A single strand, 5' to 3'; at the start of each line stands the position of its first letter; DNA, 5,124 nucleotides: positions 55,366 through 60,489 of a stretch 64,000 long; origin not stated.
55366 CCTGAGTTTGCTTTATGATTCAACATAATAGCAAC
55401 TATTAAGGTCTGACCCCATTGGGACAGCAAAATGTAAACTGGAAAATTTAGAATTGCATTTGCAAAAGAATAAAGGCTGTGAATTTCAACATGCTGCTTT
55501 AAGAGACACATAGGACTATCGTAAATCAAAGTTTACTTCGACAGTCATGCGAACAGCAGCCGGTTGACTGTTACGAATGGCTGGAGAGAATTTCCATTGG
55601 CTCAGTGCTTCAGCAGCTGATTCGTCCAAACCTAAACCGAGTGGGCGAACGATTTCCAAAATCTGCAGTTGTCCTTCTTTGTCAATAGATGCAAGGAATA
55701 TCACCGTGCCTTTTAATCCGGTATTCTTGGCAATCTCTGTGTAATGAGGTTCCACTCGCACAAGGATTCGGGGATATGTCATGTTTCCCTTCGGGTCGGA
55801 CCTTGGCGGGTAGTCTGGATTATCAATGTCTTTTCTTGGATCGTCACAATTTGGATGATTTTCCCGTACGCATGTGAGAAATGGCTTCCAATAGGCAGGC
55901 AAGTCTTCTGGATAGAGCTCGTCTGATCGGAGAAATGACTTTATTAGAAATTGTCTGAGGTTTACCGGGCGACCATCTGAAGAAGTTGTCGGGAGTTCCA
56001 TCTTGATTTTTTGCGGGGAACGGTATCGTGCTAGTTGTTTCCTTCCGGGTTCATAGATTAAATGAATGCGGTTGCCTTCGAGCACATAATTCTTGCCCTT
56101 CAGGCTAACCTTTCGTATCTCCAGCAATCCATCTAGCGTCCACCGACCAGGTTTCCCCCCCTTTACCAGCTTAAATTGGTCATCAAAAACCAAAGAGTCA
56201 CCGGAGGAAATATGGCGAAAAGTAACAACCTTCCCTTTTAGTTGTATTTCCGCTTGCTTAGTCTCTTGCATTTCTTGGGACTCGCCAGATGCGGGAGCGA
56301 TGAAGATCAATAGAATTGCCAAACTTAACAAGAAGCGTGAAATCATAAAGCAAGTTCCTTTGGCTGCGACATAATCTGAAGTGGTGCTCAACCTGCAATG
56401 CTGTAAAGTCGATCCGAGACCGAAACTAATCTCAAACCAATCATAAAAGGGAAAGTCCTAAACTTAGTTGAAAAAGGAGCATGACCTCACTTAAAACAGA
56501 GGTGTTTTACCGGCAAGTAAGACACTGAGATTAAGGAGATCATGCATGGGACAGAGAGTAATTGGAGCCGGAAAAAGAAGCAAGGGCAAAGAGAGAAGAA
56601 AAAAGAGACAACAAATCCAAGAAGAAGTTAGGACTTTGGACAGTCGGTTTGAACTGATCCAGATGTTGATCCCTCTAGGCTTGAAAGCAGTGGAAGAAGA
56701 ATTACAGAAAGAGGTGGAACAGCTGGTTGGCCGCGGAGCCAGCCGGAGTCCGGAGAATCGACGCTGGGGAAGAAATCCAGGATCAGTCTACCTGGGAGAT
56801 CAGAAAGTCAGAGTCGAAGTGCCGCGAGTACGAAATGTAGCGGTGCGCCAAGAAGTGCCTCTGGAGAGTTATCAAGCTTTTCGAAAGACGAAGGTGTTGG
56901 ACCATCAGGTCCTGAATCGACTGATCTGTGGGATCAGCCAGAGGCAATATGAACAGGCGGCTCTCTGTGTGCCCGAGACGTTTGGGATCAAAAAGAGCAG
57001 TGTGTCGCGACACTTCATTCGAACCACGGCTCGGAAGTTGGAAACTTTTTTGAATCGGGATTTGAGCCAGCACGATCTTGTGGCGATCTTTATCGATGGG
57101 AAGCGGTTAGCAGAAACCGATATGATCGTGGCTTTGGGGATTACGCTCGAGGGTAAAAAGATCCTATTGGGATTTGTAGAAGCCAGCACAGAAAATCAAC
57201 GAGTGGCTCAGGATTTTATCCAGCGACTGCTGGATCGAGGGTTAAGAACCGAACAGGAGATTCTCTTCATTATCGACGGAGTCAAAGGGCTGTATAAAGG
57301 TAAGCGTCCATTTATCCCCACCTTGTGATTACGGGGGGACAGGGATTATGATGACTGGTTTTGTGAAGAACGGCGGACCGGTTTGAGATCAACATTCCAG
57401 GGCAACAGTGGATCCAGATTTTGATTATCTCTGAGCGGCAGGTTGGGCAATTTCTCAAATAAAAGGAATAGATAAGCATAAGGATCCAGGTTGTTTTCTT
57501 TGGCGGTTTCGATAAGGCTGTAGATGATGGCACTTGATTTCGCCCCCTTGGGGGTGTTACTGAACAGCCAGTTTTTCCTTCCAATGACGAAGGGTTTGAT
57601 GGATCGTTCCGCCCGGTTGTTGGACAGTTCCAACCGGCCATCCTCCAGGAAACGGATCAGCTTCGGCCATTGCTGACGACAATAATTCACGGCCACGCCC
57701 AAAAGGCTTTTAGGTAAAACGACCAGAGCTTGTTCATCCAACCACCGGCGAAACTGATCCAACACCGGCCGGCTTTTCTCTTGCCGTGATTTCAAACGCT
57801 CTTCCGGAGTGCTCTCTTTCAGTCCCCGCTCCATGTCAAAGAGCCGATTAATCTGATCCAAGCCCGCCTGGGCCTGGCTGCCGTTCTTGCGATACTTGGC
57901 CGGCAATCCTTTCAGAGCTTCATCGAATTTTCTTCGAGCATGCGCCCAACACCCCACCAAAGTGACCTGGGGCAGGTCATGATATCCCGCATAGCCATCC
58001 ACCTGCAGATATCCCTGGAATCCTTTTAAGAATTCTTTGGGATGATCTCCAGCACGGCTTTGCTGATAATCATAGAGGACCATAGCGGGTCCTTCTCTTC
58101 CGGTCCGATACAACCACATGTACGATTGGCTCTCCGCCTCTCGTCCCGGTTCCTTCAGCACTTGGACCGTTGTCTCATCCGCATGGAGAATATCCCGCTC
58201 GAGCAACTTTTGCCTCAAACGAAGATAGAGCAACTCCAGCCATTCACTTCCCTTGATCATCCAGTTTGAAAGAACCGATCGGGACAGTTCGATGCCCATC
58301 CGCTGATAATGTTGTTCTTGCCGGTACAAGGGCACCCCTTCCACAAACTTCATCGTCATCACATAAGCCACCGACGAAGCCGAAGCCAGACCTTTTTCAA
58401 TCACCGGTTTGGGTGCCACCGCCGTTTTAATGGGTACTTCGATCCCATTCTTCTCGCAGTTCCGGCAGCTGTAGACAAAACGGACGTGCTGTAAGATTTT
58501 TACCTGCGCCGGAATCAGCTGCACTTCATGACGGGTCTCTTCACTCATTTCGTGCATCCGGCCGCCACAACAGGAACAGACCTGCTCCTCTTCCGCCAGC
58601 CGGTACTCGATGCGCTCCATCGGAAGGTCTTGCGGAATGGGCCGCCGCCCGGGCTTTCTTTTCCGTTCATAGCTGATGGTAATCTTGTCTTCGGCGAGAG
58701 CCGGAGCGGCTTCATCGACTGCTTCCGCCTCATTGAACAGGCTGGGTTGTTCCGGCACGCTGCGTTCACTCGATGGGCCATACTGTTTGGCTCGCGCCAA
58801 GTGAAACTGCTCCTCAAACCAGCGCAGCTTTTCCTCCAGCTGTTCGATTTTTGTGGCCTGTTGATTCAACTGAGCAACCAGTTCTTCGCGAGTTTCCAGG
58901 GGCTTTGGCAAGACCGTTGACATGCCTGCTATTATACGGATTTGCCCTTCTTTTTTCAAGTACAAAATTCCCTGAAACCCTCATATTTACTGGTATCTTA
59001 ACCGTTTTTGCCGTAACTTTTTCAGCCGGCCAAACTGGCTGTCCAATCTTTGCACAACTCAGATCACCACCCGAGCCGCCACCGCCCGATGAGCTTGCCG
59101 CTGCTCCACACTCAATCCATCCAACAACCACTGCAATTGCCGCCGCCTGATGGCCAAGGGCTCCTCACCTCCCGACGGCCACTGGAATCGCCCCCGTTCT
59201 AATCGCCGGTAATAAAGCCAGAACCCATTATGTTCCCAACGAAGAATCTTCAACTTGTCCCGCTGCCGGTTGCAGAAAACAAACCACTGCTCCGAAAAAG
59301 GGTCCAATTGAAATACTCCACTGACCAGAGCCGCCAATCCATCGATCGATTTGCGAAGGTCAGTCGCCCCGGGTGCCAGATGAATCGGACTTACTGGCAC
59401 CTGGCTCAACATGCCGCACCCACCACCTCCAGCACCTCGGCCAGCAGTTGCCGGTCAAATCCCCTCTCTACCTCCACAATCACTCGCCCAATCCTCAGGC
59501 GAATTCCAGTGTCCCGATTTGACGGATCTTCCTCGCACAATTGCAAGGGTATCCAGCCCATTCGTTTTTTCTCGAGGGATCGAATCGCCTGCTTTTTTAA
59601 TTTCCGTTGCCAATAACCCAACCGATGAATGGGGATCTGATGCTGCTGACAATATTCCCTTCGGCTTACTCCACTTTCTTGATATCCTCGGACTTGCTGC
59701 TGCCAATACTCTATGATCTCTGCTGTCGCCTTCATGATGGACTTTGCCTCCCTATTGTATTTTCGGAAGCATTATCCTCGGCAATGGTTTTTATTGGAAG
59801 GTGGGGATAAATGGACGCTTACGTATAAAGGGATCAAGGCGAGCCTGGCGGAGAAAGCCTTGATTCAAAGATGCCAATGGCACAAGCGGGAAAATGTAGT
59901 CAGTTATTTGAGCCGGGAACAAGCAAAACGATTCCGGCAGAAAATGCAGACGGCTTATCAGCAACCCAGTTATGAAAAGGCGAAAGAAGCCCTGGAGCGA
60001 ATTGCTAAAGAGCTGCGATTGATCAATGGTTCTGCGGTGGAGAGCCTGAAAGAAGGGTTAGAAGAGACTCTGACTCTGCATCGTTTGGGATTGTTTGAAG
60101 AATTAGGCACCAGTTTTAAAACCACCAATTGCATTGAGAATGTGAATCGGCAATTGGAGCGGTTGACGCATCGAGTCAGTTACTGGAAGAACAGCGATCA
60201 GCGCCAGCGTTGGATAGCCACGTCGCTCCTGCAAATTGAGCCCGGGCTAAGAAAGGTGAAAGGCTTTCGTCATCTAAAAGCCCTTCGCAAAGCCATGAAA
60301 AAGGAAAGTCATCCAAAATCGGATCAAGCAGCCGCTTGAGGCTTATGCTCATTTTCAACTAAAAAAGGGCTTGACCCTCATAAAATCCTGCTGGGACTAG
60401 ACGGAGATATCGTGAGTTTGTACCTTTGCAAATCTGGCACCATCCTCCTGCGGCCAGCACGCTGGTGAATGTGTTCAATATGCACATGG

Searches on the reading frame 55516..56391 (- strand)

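Call 61: search_protein_families(library=ncbifam, proteins=[window:55516-56391:-], max_evalue=0.01)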
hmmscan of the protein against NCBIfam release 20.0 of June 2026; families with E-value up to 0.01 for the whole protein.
window:55516-56391:- (291 aa): 3 families
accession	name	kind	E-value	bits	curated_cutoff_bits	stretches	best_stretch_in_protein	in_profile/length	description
NF038079.1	TonB_sider_MxcH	equivalog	3e-13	48.7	925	1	207-290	2-85/792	TonB-dependent siderophore myxochelin receptor MxcH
TIGR01352.1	tonB_Cterm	subfamily_domain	5e-10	39.6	27.1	1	215-290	1-75/76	TonB family protein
NF047760.1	LIC10042_TonB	equivalog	5.3e-05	23.4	100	1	214-269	84-140/156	LIC_10042 family TonB-like protein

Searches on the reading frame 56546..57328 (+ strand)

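Call 76: search_protein_families(library=pfam, proteins=[window:56546-57328:+], max_evalue=0.001)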
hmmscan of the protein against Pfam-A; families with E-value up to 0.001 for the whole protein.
window:56546-57328:+ (260 aa): 1 family
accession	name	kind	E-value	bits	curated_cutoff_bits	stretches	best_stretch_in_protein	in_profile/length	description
PF00872.24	Transposase_mut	-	1.2e-16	61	21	1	27-251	15-239/379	Transposase, Mutator family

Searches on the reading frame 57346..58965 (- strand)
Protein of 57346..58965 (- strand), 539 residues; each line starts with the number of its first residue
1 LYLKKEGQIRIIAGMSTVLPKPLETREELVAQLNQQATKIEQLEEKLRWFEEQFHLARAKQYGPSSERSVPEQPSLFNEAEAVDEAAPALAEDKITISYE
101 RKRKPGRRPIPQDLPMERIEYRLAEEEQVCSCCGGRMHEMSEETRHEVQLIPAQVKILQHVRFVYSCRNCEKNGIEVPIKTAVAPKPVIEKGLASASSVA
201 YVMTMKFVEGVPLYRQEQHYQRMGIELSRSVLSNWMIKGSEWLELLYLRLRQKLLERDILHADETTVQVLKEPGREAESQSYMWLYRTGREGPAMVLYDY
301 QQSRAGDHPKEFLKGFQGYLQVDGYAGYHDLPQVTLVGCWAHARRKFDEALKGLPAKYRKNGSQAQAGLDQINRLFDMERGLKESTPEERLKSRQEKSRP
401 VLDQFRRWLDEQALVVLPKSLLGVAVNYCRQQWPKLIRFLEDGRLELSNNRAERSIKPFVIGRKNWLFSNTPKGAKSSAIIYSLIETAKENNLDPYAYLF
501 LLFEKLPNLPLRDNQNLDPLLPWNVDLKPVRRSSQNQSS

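Call 76: search_protein_families(library=pfam, proteins=[window:57346-58965:-], max_evalue=0.001)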
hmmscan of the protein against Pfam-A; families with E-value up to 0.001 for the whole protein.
window:57346-58965:- (539 aa): 4 families
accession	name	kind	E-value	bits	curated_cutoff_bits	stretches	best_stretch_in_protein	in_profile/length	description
PF03050.20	DDE_Tnp_IS66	-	1.3e-104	350.1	23.1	1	191-476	1-283/284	Transposase IS66 family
PF13005.12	zf-IS66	-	5.9e-15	55.9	27.3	1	127-171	1-46/46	zinc-finger binding domain of transposase IS66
PF13007.12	LZ_Tnp_IS66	-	1.8e-14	54.6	22.9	1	49-119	1-71/71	Transposase C of IS166 homeodomain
PF13817.11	DDE_Tnp_IS66_C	-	3.1e-11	43.7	30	1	483-523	1-39/39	IS66 C-terminal element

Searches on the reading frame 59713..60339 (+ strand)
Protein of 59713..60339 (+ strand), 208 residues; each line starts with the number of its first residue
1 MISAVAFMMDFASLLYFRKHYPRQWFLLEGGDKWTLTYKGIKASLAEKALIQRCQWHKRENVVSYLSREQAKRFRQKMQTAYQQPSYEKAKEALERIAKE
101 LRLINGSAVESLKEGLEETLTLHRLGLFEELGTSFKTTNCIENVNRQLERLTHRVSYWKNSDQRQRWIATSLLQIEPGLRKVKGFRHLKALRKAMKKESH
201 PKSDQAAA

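Call 76: search_protein_families(library=pfam, proteins=[window:59713-60339:+], max_evalue=0.001)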
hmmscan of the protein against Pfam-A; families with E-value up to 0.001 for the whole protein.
window:59713-60339:+ (208 aa): 1 family
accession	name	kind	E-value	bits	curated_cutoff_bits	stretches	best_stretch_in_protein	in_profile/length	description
PF00872.24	Transposase_mut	-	4e-14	52.7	21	1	41-170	241-367/379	Transposase, Mutator family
